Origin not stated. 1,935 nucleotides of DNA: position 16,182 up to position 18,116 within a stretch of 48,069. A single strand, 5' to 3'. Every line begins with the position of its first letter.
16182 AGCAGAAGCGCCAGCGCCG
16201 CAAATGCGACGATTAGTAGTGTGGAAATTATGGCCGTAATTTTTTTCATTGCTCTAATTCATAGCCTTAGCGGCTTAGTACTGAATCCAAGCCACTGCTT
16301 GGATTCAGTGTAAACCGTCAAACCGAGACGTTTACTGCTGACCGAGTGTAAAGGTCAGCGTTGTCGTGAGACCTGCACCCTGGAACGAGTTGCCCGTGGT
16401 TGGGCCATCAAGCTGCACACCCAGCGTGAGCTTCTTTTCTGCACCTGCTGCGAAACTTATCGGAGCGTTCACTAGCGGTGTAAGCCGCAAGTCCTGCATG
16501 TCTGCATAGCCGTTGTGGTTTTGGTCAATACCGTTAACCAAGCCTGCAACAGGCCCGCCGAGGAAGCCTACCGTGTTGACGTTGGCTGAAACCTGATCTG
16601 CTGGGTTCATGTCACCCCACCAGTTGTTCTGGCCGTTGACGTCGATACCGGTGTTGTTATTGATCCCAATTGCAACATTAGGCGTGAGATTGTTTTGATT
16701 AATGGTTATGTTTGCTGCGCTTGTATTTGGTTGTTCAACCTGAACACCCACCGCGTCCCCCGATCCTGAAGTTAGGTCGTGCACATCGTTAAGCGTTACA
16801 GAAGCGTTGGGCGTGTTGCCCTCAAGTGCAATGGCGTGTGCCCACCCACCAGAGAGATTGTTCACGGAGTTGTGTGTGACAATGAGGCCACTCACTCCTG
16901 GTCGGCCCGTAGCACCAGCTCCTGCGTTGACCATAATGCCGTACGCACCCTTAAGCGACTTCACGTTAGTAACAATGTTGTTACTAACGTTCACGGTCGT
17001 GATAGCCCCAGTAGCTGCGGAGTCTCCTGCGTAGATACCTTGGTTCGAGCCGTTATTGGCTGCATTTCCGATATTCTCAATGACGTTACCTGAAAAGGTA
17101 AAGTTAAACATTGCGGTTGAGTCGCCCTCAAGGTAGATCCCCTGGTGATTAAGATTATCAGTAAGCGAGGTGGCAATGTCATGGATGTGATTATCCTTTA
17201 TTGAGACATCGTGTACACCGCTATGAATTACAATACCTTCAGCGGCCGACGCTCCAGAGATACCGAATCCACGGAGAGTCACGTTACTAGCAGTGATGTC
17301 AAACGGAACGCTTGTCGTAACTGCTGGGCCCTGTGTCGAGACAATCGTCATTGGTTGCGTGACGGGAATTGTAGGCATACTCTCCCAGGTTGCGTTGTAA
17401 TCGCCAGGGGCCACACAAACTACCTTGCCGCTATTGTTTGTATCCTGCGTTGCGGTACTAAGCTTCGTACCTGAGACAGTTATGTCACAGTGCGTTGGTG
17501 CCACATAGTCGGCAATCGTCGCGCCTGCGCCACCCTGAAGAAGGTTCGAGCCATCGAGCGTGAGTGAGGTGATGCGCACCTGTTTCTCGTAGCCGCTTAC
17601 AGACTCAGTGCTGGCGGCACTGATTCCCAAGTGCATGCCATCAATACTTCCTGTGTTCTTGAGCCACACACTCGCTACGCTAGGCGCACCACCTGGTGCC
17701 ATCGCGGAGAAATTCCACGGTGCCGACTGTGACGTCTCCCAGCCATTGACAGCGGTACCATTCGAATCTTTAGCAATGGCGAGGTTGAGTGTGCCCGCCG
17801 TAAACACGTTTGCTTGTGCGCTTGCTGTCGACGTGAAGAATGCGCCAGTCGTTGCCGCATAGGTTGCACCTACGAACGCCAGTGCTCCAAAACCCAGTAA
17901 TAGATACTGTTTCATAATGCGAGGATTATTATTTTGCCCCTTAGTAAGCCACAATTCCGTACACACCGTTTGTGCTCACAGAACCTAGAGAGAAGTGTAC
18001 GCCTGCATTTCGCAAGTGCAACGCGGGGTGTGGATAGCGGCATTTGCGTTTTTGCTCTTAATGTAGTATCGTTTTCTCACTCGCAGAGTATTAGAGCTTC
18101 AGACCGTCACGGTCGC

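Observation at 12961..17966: SipW-type signal peptidase operon with three decorated TasA/camelysin-fold paralogues: candidate surface-fibre system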

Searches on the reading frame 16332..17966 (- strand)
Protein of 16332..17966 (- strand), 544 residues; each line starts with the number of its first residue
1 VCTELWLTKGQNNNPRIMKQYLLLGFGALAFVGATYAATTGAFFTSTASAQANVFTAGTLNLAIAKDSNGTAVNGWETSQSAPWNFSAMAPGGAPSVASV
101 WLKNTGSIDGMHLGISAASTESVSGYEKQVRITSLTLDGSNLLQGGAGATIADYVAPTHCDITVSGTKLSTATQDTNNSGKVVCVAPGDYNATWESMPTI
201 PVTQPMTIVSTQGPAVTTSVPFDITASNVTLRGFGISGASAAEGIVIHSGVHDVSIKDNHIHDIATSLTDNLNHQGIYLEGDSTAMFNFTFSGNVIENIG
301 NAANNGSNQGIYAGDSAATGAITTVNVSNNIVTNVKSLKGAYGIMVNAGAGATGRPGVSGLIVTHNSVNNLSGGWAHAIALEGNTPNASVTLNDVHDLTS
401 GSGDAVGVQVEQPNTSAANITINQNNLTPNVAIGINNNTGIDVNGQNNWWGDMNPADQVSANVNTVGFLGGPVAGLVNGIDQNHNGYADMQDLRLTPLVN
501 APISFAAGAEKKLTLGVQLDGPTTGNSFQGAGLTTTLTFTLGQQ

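Call 3: search_protein_families(library=pfam, proteins=[window:16332-17966:-], max_evalue=1)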
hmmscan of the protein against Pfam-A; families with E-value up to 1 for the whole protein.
window:16332-17966:- (544 aa): 1 family
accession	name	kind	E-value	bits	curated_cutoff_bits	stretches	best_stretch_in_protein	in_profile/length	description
PF10221.14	Mat89Bb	-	0.38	9.8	25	1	54-189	66-164/689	Cell cycle and development regulator Mat89Bb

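Call 4: search_protein_families(library=ncbifam, proteins=[window:16332-17966:-], max_evalue=1)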
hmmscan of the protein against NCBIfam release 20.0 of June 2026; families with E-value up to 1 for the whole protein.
window:16332-17966:- (544 aa): 0 families

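Call 12: search_solved_structures(query=window:16332-17966:-, max_evalue=10)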
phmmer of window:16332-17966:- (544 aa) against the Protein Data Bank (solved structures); distinct sequences matched with E-value up to 10: 4.
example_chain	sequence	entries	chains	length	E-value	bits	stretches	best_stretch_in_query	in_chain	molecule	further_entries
4kwv_A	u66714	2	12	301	2.8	10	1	70-113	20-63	Nicotinate-nucleotide pyrophosphorylase [carboxylating]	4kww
5ayy_A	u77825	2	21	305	3.2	9.8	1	71-113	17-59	Nicotinate-nucleotide pyrophosphorylase [carboxylating]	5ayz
2jbm_A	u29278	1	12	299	3.5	9.7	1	70-113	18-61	NICOTINATE-NUCLEOTIDE PYROPHOSPHORYLASE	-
5ayx_A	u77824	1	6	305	3.7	9.6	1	71-113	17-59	Nicotinate-nucleotide pyrophosphorylase [carboxylating]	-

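Call 18: find_homologous_proteins(query=window:16332-17966:-, max_evalue=0.001)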
Query window:16332-17966:- (544 aa): 29 proteins with E <= 0.001 among 8000 candidates.
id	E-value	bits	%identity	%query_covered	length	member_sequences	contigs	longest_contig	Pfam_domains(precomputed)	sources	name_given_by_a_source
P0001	0.0e+0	1182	100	100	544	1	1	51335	-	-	-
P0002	2.6e-206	705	66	97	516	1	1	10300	-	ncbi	-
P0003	7.7e-182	624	60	97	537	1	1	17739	-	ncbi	-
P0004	2.3e-179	616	57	98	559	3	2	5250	PF12389.14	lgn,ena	-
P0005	1.2e-173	597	59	93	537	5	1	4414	PF12389.14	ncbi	-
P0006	4.8e-169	582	56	97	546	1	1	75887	-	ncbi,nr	ncbi:MAG: SipW-dependent-type signal peptide-containing protein [Patescibacteria group bacterium]|nr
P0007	2.1e-161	557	56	97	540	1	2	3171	-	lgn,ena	-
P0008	4.0e-160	552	54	97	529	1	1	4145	-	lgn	-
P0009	7.9e-154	532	53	97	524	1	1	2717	PF13229.13,PF12389.14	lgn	-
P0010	1.0e-153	531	55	97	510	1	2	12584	PF12389.14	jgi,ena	jgi:predicted ribosomally synthesized peptide with SipW-like signal peptide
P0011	9.2e-153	528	51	97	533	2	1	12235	-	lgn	-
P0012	4.4e-151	523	52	97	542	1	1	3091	-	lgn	-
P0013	2.9e-149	517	52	93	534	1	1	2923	PF12389.14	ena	-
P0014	4.4e-121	424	46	97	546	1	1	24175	PF12389.14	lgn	-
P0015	3.1e-116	408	45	96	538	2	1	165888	-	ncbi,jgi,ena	-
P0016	7.6e-113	396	43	97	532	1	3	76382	PF13229.13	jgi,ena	-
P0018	6.8e-105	370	41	92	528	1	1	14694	PF12389.14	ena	-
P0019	4.6e-104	367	42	97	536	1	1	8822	PF12389.14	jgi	-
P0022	5.7e-102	361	42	97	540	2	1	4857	PF12389.14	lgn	-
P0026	1.3e-83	300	37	96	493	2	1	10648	PF12389.14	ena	-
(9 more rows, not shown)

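Call 20: search_solved_structures(query=A1, max_evalue=10, show_alignments=3)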
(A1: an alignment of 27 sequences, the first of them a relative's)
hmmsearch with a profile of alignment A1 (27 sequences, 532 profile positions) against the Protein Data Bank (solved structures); distinct sequences matched with E-value up to 10: 2.
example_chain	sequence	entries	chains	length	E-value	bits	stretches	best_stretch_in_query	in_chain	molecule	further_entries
7xks_A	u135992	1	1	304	0.0011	20.8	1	154-328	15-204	Pectate lyase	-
7o79_A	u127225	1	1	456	0.011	17.5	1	148-273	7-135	Poly(Beta-D-mannuronate) lyase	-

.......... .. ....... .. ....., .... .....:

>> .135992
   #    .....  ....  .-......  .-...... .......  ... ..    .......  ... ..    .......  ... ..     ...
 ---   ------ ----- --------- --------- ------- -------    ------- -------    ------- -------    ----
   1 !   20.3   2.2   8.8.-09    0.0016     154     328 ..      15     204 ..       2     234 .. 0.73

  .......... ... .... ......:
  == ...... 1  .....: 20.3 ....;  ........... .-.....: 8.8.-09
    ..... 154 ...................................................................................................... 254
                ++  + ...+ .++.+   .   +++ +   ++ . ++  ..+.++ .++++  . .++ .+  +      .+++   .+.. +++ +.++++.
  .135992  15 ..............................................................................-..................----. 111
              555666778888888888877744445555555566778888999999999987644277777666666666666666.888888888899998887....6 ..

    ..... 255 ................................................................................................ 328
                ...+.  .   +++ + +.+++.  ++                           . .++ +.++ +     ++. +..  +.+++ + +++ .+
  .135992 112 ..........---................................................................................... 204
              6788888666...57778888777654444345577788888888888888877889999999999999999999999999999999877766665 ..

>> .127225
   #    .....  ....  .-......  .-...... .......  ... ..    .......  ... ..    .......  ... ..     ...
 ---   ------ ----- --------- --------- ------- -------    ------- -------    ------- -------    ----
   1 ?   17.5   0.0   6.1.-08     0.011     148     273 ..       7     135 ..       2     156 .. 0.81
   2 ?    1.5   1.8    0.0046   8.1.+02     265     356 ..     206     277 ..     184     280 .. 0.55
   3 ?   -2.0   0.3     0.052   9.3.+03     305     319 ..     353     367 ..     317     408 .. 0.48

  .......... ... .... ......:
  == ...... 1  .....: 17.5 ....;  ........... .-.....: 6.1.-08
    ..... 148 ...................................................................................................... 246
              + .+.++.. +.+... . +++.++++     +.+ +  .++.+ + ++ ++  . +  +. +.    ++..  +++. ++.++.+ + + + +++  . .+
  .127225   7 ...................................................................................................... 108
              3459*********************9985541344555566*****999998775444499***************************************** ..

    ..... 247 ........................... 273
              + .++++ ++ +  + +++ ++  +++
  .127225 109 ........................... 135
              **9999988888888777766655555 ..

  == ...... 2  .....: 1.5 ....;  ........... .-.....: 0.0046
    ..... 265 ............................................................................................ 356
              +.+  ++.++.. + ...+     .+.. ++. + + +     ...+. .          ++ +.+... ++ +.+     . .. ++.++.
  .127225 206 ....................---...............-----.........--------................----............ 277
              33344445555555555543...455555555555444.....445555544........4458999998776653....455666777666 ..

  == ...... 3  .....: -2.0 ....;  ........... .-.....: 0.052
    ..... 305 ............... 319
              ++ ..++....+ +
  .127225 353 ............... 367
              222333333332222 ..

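Call 21: search_protein_families(library=pfam, alignment_id=A1, max_evalue=0.01)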
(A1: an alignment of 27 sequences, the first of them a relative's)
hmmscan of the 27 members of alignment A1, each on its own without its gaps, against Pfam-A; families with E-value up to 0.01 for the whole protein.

A. member 1, P0001 (544 aa): 0 families

B. families by the number of members that match (of 27 scanned): 4 families
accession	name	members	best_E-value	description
PF12389.13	Peptidase_M73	22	7.2e-07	Camelysin metallo-endopeptidase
PF13229.12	Beta_helix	2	5.7e-09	Right handed beta helix region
PF16318.11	DUF4957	2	0.0041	Domain of unknown function (DUF4957)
PF05048.19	NosD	1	7.8e-05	Periplasmic copper-binding protein (NosD)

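Call 27: find_encoding_contigs(protein=P0006, flank=8000, max_places=2)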
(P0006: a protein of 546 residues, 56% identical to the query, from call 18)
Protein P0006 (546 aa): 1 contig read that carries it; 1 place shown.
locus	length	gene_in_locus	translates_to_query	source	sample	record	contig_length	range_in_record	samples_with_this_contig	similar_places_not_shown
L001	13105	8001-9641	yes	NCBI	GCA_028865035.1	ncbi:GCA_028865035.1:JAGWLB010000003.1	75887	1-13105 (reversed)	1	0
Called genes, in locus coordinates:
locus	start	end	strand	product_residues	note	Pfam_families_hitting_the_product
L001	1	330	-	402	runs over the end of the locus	PF13200:DUF4015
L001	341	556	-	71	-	-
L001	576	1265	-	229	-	PF00590:TP_methylase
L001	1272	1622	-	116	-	PF07681:DoxX, PF05514:HR_lesion (weak)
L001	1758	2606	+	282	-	-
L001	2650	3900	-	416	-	PF00890:FAD_binding_2, PF01262:AlaDh_PNT_C (weak), PF01266:DAO (faint), PF01494:FAD_binding_3 (faint), PF03486:HI0933_like, PF07992:Pyr_redox_2 (weak), PF12831:FAD_oxidored, PF22780:HI0933_like_1st, +1 more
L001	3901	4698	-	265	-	PF01263:Aldose_epim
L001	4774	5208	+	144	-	-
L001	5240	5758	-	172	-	-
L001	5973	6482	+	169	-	-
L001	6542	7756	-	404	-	PF00817:IMS, PF11799:IMS_C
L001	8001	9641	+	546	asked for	-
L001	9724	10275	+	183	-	PF10502:Peptidase_S26 (weak)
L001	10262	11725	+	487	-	PF00932:LTD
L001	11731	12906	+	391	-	PF16656:Pur_ac_phosph_N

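Call 28: find_encoding_contigs(protein=P0015, flank=7000, max_places=1)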
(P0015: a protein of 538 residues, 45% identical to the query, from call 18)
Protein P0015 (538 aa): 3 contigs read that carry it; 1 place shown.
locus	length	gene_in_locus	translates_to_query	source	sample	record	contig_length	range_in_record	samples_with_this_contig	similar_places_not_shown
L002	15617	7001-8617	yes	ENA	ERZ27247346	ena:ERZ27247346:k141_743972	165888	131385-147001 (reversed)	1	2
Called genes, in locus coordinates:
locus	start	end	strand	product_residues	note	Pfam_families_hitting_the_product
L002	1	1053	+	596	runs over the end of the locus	PF00009:GTP_EFTU, PF01926:MMR_HSR1 (faint), PF03144:GTP_EFTU_D2 (weak), PF14492:EFG_III (weak), PF00679:EFG_C, PF06421:LepA_C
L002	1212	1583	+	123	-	PF04977:DivIC (weak)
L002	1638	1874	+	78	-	PF00462:Glutaredoxin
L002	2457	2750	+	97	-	-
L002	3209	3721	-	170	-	PF00011:HSP20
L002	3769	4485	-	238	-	PF13367:PrsW-protease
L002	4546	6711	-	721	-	PF00133:tRNA-synt_1, PF09334:tRNA-synt_1g, PF01921:tRNA-synt_1f (weak), PF08264:Anticodon_1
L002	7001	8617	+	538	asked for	-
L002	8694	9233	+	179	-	PF00717:Peptidase_S24 (weak)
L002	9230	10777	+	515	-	PF00932:LTD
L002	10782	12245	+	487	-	-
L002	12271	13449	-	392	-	PF00814:TsaD, PF22521:HypF_C_2 (weak)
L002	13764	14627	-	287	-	PF01368:DHH (faint), PF02272:DHHA1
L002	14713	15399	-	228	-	-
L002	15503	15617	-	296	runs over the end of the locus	-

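Call 29: find_encoding_contigs(protein=P0016, flank=7000, max_places=1)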
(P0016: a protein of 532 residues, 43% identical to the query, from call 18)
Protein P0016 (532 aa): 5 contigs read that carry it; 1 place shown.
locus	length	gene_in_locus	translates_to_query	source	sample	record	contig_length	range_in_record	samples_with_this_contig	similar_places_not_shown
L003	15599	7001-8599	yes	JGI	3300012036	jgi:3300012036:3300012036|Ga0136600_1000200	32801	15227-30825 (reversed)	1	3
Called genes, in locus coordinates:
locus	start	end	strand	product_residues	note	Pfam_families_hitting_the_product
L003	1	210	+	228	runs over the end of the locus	-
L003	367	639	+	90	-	-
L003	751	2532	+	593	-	PF00009:GTP_EFTU, PF01926:MMR_HSR1, PF02421:FeoB_N (faint), PF22042:EF-G_D2, PF03144:GTP_EFTU_D2, PF00679:EFG_C, PF21018:BipA_C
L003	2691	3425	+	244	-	PF00657:Lipase_GDSL, PF13472:Lipase_GDSL_2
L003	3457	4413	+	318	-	PF01595:CNNM, PF00571:CBS (weak)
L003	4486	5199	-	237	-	PF01479:S4, PF00849:PseudoU_synth_2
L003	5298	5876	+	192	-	PF04542:Sigma70_r2, PF08281:Sigma70_r4_2, PF04545:Sigma70_r4 (weak)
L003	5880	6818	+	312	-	-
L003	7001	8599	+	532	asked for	PF13229:Beta_helix (faint)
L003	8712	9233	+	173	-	-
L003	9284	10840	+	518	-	PF00932:LTD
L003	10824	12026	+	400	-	-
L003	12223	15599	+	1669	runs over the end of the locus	PF00932:LTD (faint), PF05048:NosD, PF13229:Beta_helix, PF05048:NosD (weak), PF15418:DUF4625 (faint), PF17957:Big_7 (weak), PF12245:Big_3_2 (faint), PF17802:SpaA (faint), +2 more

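Call 30: find_encoding_contigs(protein=P0014, flank=7000, max_places=1)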
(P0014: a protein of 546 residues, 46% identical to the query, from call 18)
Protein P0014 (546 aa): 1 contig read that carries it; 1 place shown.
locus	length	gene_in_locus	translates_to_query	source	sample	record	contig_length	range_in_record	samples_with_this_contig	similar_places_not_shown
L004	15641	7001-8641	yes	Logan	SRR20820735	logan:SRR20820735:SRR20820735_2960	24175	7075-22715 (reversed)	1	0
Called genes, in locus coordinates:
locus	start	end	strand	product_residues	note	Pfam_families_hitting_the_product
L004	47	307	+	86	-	PF00462:Glutaredoxin, PF13417:GST_N_3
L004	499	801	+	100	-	-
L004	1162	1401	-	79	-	-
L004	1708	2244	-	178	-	PF00011:HSP20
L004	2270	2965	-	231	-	PF13367:PrsW-protease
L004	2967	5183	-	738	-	PF00133:tRNA-synt_1, PF09334:tRNA-synt_1g, PF00133:tRNA-synt_1, PF08264:Anticodon_1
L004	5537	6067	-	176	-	PF22665:WHD_DUF6293 (faint), PF20803:PaaX_M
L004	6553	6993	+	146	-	-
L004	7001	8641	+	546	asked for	PF12389:Peptidase_M73 (faint)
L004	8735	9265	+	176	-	PF10502:Peptidase_S26 (faint)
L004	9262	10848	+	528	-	PF00932:LTD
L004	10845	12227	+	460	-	PF16656:Pur_ac_phosph_N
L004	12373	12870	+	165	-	-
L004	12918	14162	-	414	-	PF00814:TsaD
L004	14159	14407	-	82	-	PF10688:Imp-YgjV (weak)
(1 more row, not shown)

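Call 45: search_protein_families(library=pfam, proteins=[P0004, P0005, P0010, P0014, P0019], max_evalue=0.1)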
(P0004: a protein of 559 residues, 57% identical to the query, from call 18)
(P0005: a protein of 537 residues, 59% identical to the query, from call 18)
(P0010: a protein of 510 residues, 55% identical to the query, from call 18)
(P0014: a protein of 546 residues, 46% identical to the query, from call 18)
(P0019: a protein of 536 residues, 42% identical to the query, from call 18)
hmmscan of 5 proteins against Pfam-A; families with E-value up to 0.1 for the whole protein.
P0004 (559 aa): 1 family
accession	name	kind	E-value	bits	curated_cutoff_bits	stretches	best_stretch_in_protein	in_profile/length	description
PF12389.13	Peptidase_M73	-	7.2e-07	29.7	22.5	1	25-72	2-48/196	Camelysin metallo-endopeptidase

P0005 (537 aa): 2 families
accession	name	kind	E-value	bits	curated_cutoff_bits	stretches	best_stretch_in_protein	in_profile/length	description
PF12389.13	Peptidase_M73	-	1.7e-05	25.2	22.5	1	10-47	11-48/196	Camelysin metallo-endopeptidase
PF07602.17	DUF1565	-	0.013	15.2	20.3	1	151-345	15-206/257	Protein of unknown function (DUF1565)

P0010 (510 aa): 1 family
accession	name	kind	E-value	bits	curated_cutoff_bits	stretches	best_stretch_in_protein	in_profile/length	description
PF12389.13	Peptidase_M73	-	1.3e-06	28.8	22.5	1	2-97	4-83/196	Camelysin metallo-endopeptidase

P0014 (546 aa): 3 families
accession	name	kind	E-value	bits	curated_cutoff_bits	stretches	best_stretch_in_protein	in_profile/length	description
PF12389.13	Peptidase_M73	-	1.9e-06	28.3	22.5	1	11-53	8-49/196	Camelysin metallo-endopeptidase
PF05048.19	NosD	-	0.011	15.6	23.6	0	211-290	44-131/212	Periplasmic copper-binding protein (NosD)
PF03718.19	Glyco_hydro_49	-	0.053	14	27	0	356-425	39-98/118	Glycosyl hydrolase family 49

P0019 (536 aa): 1 family
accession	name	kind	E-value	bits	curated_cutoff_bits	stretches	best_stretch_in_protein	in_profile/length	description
PF12389.13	Peptidase_M73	-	5.5e-06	26.8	22.5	1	15-99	17-84/196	Camelysin metallo-endopeptidase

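Call 46: search_protein_families(library=ncbifam, alignment_id=A1, max_evalue=0.1)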
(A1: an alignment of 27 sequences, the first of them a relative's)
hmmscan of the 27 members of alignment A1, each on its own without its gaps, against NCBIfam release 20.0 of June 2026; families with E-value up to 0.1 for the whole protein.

A. member 1, P0001 (544 aa): 0 families

B. families by the number of members that match (of 27 scanned): 12 families
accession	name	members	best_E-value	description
TIGR04088.1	cognate_SipW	23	6.9e-07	SipW-dependent-type signal peptide-containing protein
TIGR04247.1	NosD_copper_fam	5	6.3e-09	nitrous oxide reductase family maturation protein NosD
NF047854.1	LIC10774_subfam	2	0.00034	LIC10774/LIC10365 family surface protein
NF046066.1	BioflmMtrxTasA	1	0.004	biofilm matrix protein TasA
TIGR04089.1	exp_by_SipW_III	1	0.013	alternate-type signal peptide domain-containing protein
TIGR03804.1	para_beta_helix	1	0.02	parallel beta-helix repeat protein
NF041171.1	Oxoac_fdxbeta_Archa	1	0.039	2-oxoacid:ferredoxin oxidoreductase subunit beta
NF047380.1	photo_II_xxx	1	0.04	photosystem II protein, Psb35-related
NF038040.1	phero_PhrK_fam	1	0.043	PhrK family phosphatase-inhibitory pheromone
NF009921.1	PRK13382.1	1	0.051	acyl-CoA ligase FadD12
NF033817.2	Mplas_variab_LP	1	0.052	variable surface lipoprotein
TIGR04527.1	mycoplas_twoTM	1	0.063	MG_279/MG_280 family protein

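Call 56: predict_structure(alignment_id=A1)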
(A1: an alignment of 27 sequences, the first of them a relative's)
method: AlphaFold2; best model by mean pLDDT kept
length: 544 residues; sequences in the alignment: 27
mean_pLDDT: 85.0   pTM: 0.81
mean pLDDT of the five models: 85.0, 83.4, 83.3, 81.9, 81.2
residues with pLDDT >= 90: 302; 70-90: 163; 50-70: 23; < 50: 56
segments of 3 or more residues with pLDDT < 50: 1-55
pLDDT, mean of each block of 10 residues (from residue 1): 36 42 44 38 31 51 86 85 68 78 88 89 86 88 90 86 94 97 97 96 98 95 98 98 97 98 97 96 93 98 94 90 96 96 91 81 98 97 93 96 92 91 93 94 93 88 89 89 85 89 83 87 61 85 78
secondary structure, 60 per line:
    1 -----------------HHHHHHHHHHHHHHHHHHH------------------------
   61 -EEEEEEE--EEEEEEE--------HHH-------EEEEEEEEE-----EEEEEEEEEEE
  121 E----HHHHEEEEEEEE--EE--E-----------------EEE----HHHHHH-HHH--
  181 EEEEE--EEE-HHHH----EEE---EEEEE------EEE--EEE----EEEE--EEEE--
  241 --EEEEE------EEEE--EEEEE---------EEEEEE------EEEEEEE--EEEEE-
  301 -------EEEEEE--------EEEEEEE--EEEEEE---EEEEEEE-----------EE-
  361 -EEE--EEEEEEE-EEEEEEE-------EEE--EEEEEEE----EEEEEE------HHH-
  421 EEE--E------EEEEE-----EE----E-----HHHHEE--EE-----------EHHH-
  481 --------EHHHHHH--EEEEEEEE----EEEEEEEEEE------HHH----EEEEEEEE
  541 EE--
elements in order: H18-36 E62-68 E71-77 E96-104 E110-121 H126-129 E130-137 E162-164 H169-174 E181-185 E188-190 H192-195 E200-202 E206-210 E217-219 E222-224 E229-232 E235-238 E243-247 E254-257 E260-264 E274-279 E286-292 E295-299 E308-313 E322-328 E331-336 E340-346 E362-364 E367-373 E375-381 E389-391 E394-400 E405-410 E421-423 E433-437 H455-458 H490-495 E498-505 E510-519 E533-542
